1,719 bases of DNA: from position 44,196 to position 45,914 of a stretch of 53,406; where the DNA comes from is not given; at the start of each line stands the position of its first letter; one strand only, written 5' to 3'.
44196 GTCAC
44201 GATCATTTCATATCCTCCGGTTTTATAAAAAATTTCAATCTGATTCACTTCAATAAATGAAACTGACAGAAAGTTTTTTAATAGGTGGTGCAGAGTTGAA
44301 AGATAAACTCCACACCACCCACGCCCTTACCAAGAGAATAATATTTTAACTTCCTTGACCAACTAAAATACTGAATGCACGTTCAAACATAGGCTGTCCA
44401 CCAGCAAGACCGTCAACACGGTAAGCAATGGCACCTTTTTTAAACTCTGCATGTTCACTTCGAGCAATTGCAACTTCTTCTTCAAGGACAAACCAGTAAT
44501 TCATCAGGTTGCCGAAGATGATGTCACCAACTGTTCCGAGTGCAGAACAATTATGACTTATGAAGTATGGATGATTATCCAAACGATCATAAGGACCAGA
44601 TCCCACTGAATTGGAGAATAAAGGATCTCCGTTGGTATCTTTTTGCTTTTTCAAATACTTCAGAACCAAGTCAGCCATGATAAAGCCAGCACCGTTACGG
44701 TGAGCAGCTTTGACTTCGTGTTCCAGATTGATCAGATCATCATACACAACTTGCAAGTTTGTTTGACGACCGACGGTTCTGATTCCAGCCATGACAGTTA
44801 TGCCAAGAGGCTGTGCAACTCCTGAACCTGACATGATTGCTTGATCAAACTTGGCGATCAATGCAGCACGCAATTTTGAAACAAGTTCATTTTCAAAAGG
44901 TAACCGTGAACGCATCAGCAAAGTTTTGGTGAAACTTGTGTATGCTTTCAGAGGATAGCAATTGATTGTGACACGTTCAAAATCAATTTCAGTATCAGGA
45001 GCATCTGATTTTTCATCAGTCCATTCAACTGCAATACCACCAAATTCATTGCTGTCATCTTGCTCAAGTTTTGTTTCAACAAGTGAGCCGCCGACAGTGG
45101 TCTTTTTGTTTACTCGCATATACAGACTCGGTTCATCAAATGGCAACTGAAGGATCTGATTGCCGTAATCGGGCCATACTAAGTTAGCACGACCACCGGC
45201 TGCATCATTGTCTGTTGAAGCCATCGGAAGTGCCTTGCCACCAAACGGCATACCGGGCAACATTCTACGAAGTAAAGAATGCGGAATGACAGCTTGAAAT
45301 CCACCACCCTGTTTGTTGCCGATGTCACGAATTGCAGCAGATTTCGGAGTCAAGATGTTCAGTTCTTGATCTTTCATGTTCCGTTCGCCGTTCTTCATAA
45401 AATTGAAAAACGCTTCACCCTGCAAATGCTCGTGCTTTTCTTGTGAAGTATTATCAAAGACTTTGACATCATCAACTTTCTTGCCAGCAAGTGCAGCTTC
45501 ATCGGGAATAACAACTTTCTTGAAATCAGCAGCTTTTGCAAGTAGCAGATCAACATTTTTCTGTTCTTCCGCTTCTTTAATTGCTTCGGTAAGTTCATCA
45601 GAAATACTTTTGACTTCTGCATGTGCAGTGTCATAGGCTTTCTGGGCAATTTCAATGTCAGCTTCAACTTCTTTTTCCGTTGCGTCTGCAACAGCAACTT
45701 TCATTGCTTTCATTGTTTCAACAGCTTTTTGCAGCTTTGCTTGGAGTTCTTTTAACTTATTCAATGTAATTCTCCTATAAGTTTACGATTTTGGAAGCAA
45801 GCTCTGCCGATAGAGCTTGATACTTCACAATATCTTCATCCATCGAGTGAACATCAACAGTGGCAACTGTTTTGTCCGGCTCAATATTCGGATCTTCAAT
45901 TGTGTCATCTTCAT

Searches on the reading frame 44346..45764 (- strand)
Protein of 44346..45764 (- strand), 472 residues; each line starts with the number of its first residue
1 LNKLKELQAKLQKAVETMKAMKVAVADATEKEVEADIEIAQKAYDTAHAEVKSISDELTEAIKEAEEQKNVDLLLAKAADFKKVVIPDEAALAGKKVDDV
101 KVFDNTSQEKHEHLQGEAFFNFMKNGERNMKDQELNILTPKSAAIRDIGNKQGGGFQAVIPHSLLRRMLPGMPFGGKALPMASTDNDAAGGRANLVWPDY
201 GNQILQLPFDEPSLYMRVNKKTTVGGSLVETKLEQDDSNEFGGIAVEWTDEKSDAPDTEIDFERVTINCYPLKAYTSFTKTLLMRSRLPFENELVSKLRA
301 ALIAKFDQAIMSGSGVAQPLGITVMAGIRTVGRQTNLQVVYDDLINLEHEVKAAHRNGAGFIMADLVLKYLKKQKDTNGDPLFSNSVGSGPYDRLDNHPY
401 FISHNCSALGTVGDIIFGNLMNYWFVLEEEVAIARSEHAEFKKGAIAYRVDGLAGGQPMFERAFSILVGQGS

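Call 6: search_protein_families(library=phrogs, proteins=[window:44346-45764:-], max_evalue=0.001)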
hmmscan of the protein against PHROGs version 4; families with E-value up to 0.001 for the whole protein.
window:44346-45764:- (472 aa): 4 families
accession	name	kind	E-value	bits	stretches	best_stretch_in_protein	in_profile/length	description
phrog_10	-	head and packaging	8.7e-47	161.5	1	1-469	262-635/752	major head protein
phrog_617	-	head and packaging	5.5e-26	92.6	1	69-440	238-588/626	major head protein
phrog_15928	-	head and packaging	5.5e-07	30.7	1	328-402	39-111/185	major head protein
phrog_2263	-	head and packaging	4.6e-06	26.8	0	249-428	327-502/551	major head protein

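Call 22: search_dna_similar(query=window:44346-45764:-, collection=phages, mode=protein, max_evalue=0.00001, max_rows=25)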
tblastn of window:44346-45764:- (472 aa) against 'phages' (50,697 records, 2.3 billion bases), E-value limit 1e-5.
Records with a match: 266; places in all: 266; records where one place covers at least 80% of the query: 0.
Best place of each record, by identity: <60% 266.
By first word of the organism name: Streptococcus 100; Vibrio 86; Ralstonia 13; phage 11; Ruminococcus 6; Caulobacter 5; Coprococcus 4; Streptomyces 3; Lachnospiraceae 3; Blautia 3; and 22 more.
By host as written in the record: - 94; Streptococcus suis 11; Ralstonia solanacearum 10; Ruminococcus sp. 5; Coprococcus sp. 4; Caulobacter segnis CBR1 4; Vibrio harveyi BAA-1116 4; Streptococcus pyogenes 3; and 114 more.
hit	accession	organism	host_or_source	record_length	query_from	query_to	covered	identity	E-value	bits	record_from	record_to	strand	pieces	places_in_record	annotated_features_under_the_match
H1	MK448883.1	Streptococcus phage Javan244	Streptococcus gordonii MB666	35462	186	452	57%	26.3%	2e-18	95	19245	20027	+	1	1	major capsid protein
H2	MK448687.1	Streptococcus phage Javan159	Streptococcus dysgalactiae ERR111982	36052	186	452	57%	26.3%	2e-18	95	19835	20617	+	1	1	major capsid protein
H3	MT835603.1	Bacteriophage sp.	human fecal samples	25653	155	441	61%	24.4%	3e-7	59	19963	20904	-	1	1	record has no annotation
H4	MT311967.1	Streptococcus phage phi29854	Streptococcus pyogenes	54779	186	452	57%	25.9%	3e-18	94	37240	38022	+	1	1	composite element phi29854 encoding mef(A) and msr(D) providing M ... | major capsid protein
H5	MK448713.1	Streptococcus phage Javan239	Streptococcus gordonii 1116_SGOR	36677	186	452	57%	25.9%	3e-18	94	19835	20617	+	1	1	major capsid protein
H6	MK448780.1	Streptococcus phage Javan499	Streptococcus pyogenes MGAS10394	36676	186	452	57%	25.9%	3e-18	94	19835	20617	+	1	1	major capsid protein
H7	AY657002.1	Streptococcus phage phi1207.3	Streptococcus pyogenes 2812A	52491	186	452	57%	25.9%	3e-18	94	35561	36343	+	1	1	putative capsid protein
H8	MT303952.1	Streptococcus phage phi29862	Streptococcus pyogenes MGAS29862 ...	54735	186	452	57%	25.9%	3e-18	94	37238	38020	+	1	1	composite element phi29862 encoding mefA and msrD providing M ... | major capsid protein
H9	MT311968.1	Streptococcus phage phi29961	Streptococcus pyogenes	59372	186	452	57%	25.9%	3e-18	94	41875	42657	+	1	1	composite mobile genetic element phi29661 encoding mef(A) and msr(D) ... | major capsid protein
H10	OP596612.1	Bradyrhizobium phage ppBdUSDA122-1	Bradyrhizobium diazoefficiens USDA 122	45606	186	461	58%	24.0%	3e-6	56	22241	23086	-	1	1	major capsid protein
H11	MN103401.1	Bordetella phage vB_BbrS_PHB09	Bordetella bronchiseptica Bb01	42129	223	456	50%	28.0%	1e-10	70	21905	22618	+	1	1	major capsid protein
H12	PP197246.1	Terrisporobacter phage TPDSL_ph1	Terrisporobacter petrolearius DSL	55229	187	423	50%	26.2%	1e-10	70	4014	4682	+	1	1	major head protein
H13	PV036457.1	phage IMGVR 15682261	human feces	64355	247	452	44%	28.9%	5e-17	90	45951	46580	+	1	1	major head protein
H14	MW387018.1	Gardnerella phage vB_Gva_AB1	Gardnerella vaginalis P680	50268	187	423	50%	24.9%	9e-10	67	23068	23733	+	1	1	major capsid protein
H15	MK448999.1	Streptococcus phage Javan638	Streptococcus urinalis 2285-97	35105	242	471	49%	25.4%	1e-16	89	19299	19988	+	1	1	major capsid protein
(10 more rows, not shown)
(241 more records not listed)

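Call 58: find_related_loci(query=window:44346-45764:-, collection=viral_contigs, flank=10000)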
Query window:44346-45764:- (472 aa) in viral_contigs; peptide patterns used: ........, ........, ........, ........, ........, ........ (x = any residue, [..] = any of these).
10 stretches matched a pattern, but none encodes a relative of the query by tblastn (E <= 1e-3).

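Call 82: find_homologous_proteins(query=window:44346-45764:-, max_evalue=1e-20)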
Query window:44346-45764:- (472 aa): 14 proteins with E <= 1e-20 among 8000 candidates.
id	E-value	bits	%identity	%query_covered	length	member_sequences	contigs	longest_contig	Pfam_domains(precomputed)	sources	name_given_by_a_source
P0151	0.0e+0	1052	100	100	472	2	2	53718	PF05065.20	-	-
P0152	1.6e-150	520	53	99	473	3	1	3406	PF05065.20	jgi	-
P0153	4.4e-150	518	54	99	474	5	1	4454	PF05065.20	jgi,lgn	-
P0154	1.6e-149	517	53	100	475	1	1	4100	PF05065.20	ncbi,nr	ncbi:MAG: phage major capsid protein [Armatimonadia bacterium]|nr:phage major capsid protein [Armati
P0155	2.3e-139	483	51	99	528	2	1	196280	PF05065.20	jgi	jgi:HK97 family phage major capsid protein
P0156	2.1e-135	470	52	99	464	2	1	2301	PF05065.20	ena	-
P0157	4.5e-130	453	47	99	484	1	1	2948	PF05065.20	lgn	-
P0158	3.0e-118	414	46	99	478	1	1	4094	PF05065.20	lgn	-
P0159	5.9e-117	409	63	63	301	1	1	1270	PF05065.20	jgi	-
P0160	7.4e-117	409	43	99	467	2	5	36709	PF05065.20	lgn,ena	-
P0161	1.5e-108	382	43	99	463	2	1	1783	PF05065.20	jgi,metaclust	metaclust:\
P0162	2.0e-53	200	33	99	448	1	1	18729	PF05065.20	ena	-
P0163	2.6e-46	176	38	63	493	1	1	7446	PF05065.20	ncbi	-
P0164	3.4e-40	156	34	72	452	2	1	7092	PF05065.20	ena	-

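Call 83: find_encoding_contigs(protein=P0155, flank=10000, max_places=2)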
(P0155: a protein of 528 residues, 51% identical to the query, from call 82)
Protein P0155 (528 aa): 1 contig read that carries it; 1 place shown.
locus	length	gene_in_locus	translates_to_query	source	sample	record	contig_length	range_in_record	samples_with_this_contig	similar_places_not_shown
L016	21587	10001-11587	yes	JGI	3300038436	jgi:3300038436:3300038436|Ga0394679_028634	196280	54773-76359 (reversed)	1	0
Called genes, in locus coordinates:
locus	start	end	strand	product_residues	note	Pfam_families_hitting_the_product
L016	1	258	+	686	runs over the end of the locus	PF22555:DAM-like-phage1, PF22559:GNAT-phage-like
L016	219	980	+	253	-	PF02195:ParB_N (weak)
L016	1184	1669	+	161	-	-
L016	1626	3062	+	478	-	PF03237:Terminase_6N, PF17289:Terminase_6C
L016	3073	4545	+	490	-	PF04860:Phage_portal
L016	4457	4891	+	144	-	-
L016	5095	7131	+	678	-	PF13385:Laminin_G_3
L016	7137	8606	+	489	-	PF04233:Phage_Mu_F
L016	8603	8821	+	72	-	-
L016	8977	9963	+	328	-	PF04586:Peptidase_S78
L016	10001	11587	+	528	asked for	PF05065:Phage_capsid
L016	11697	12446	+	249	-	-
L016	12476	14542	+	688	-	PF20706:GT4-conflict, PF00534:Glycos_transf_1, PF13692:Glyco_trans_1_4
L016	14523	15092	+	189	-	PF13489:Methyltransf_23 (weak), PF13649:Methyltransf_25, PF08241:Methyltransf_11, PF08242:Methyltransf_12 (weak)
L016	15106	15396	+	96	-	-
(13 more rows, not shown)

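Call 84: find_encoding_contigs(protein=P0160, flank=10000, max_places=2)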
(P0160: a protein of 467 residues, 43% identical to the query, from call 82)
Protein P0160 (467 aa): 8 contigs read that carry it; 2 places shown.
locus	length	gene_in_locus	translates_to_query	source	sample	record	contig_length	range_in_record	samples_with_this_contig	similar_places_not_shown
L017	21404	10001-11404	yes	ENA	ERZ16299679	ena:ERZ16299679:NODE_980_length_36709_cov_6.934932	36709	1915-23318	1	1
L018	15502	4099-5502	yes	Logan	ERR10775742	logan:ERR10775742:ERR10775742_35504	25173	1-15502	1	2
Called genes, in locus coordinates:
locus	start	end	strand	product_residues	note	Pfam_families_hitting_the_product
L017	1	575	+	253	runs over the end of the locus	-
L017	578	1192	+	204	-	PF12116:SpoIIID (faint), PF13936:HTH_38 (faint)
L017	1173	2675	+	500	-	PF03237:Terminase_6N, PF17289:Terminase_6C (weak)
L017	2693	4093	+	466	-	PF04860:Phage_portal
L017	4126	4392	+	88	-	-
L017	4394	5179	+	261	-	-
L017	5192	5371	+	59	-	-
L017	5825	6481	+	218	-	-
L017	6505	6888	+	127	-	-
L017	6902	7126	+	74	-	-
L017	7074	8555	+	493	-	PF04233:Phage_Mu_F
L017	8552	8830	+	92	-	-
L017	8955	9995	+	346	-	PF04586:Peptidase_S78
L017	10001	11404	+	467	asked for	PF05065:Phage_capsid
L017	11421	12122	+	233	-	-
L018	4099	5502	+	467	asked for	PF05065:Phage_capsid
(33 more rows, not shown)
